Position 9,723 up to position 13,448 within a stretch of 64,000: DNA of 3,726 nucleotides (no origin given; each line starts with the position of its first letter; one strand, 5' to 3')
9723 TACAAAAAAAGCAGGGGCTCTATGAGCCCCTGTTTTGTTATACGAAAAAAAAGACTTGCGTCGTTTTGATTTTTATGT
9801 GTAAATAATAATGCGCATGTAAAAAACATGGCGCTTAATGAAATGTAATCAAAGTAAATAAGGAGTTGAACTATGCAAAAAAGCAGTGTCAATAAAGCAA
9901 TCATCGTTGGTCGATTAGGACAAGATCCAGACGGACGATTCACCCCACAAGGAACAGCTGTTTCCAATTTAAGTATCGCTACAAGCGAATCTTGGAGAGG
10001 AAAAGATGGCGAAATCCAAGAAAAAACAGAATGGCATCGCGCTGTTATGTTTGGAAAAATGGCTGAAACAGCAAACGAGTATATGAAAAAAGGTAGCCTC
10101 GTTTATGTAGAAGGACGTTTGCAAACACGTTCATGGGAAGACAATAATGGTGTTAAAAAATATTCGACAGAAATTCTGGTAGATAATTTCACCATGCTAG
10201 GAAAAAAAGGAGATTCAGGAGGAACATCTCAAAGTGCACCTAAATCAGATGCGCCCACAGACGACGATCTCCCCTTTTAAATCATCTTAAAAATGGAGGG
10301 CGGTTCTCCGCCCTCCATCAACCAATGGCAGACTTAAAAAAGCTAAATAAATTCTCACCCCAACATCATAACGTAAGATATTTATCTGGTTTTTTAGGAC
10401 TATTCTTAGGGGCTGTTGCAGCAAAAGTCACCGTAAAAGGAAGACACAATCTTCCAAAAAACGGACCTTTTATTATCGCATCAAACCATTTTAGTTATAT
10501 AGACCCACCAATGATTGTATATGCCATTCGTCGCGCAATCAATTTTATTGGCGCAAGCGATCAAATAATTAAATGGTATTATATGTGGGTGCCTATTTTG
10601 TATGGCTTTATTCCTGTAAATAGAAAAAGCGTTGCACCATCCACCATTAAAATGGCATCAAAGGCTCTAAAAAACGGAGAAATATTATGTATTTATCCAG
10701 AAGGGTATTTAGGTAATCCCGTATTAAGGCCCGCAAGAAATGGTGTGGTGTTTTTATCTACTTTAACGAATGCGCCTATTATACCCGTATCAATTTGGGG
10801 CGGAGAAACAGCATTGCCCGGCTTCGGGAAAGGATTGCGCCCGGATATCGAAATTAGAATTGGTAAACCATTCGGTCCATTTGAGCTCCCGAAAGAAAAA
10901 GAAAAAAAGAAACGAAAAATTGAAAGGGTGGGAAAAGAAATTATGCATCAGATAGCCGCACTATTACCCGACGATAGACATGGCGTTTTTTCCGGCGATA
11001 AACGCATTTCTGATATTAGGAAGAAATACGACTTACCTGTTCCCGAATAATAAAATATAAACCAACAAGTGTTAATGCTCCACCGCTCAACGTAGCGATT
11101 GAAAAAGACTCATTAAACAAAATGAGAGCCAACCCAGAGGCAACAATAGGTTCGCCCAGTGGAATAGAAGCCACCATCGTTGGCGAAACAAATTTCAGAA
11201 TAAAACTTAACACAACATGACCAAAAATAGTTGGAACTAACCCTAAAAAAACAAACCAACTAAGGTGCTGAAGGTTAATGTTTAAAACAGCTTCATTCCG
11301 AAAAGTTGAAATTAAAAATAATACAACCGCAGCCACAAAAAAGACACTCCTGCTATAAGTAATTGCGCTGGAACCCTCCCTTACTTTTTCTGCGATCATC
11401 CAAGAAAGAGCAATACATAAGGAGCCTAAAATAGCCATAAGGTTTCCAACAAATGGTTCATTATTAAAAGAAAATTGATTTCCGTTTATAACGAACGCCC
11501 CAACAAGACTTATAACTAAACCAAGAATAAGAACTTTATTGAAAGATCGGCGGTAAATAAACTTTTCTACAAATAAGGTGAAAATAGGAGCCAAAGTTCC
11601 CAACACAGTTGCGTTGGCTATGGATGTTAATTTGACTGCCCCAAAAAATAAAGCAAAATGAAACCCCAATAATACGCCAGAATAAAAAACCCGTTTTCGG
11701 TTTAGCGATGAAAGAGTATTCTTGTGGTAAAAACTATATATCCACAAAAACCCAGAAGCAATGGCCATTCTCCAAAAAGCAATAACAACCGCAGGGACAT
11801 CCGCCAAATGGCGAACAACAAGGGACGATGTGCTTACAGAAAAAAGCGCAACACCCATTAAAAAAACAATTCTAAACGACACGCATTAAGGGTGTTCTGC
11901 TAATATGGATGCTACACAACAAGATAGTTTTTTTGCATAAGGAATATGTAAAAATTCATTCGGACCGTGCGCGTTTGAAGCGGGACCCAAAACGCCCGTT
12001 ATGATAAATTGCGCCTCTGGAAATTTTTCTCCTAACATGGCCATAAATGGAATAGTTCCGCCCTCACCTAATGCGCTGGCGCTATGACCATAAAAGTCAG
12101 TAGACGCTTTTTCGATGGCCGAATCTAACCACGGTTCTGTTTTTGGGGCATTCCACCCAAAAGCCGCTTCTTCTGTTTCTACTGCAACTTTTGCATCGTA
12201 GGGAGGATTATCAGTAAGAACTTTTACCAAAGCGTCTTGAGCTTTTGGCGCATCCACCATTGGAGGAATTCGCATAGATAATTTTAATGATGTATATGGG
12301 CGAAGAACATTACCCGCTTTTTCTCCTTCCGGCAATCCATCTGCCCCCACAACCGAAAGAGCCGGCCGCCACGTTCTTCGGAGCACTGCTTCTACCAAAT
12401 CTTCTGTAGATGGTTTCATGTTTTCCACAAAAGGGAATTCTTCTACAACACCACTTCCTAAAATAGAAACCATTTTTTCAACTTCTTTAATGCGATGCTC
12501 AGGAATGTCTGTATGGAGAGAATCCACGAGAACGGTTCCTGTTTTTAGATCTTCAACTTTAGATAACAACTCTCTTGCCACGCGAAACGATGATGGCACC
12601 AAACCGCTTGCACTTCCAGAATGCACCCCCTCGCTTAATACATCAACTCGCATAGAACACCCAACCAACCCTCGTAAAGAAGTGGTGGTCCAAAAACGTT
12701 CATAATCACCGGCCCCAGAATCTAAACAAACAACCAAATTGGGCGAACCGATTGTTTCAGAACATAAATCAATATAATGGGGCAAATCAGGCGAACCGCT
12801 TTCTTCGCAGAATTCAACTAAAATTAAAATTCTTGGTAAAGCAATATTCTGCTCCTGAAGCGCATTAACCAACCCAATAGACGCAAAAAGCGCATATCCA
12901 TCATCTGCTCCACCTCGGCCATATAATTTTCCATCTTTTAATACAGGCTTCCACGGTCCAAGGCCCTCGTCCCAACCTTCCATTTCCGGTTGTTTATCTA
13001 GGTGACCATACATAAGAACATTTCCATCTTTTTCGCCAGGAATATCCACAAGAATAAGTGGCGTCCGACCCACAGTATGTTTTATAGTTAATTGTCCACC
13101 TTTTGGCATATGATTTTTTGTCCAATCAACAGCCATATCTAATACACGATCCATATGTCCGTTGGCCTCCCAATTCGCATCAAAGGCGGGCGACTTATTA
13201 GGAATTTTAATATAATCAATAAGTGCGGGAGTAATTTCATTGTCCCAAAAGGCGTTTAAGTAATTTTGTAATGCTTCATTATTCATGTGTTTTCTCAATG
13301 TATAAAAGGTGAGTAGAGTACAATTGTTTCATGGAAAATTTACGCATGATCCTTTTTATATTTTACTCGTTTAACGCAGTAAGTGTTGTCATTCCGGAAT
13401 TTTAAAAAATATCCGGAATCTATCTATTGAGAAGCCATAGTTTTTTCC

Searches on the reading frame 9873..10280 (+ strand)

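Call 32: search_protein_families(library=pfam, proteins=[window:9873-10280:+], max_evalue=0.00001)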
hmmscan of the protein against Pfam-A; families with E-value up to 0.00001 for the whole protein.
window:9873-10280:+ (135 aa): 1 family
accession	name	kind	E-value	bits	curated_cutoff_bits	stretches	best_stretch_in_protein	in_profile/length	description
PF00436.31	SSB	-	3.7e-38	130.2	26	1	6-109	1-104/104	Single-strand binding protein family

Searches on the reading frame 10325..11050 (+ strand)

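Call 32: search_protein_families(library=pfam, proteins=[window:10325-11050:+], max_evalue=0.00001)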
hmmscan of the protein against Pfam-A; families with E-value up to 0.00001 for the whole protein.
window:10325-11050:+ (241 aa): 1 family
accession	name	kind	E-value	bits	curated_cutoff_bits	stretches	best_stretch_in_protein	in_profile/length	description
PF01553.26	Acyltransferase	-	3.2e-21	75.9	23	1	34-158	1-132/132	Acyltransferase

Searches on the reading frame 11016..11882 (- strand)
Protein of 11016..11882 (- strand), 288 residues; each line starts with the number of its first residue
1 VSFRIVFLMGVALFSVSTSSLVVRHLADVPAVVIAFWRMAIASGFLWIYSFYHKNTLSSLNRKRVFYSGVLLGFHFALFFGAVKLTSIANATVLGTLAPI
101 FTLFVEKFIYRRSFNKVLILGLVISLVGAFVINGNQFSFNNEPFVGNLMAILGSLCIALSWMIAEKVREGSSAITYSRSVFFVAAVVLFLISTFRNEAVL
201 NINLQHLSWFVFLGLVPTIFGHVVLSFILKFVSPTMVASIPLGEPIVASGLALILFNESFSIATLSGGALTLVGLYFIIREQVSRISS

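Call 32: search_protein_families(library=pfam, proteins=[window:11016-11882:-], max_evalue=0.00001)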
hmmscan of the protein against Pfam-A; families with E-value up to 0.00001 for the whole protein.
window:11016-11882:- (288 aa): 1 family
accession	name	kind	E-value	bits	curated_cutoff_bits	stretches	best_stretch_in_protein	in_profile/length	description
PF00892.27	EamA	-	1.1e-31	110.3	28.2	2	6-133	4-134/135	EamA-like transporter family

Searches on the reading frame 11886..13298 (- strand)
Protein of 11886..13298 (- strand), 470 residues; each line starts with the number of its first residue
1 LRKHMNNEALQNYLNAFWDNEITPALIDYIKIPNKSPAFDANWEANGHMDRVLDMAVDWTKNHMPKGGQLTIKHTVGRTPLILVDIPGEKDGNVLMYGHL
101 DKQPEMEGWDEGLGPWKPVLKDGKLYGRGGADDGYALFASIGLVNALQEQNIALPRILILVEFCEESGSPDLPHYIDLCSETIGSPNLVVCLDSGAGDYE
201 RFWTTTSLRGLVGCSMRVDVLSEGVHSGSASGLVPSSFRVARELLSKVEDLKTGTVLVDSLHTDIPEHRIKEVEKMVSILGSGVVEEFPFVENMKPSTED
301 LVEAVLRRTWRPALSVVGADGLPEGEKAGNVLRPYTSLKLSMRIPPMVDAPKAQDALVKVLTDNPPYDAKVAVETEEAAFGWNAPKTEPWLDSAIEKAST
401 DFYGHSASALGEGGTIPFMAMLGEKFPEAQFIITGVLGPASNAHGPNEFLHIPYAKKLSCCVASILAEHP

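Call 32: search_protein_families(library=pfam, proteins=[window:11886-13298:-], max_evalue=0.00001)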
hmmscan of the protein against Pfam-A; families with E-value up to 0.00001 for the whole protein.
window:11886-13298:- (470 aa): 2 families
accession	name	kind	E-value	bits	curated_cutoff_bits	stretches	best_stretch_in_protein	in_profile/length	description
PF01546.33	Peptidase_M20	-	8.8e-19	68.7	24.6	1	95-460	1-198/206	Peptidase family M20/M25/M40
PF07687.19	M20_dimer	-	7.8e-06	26.2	21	0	209-365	4-103/107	Peptidase dimerisation domain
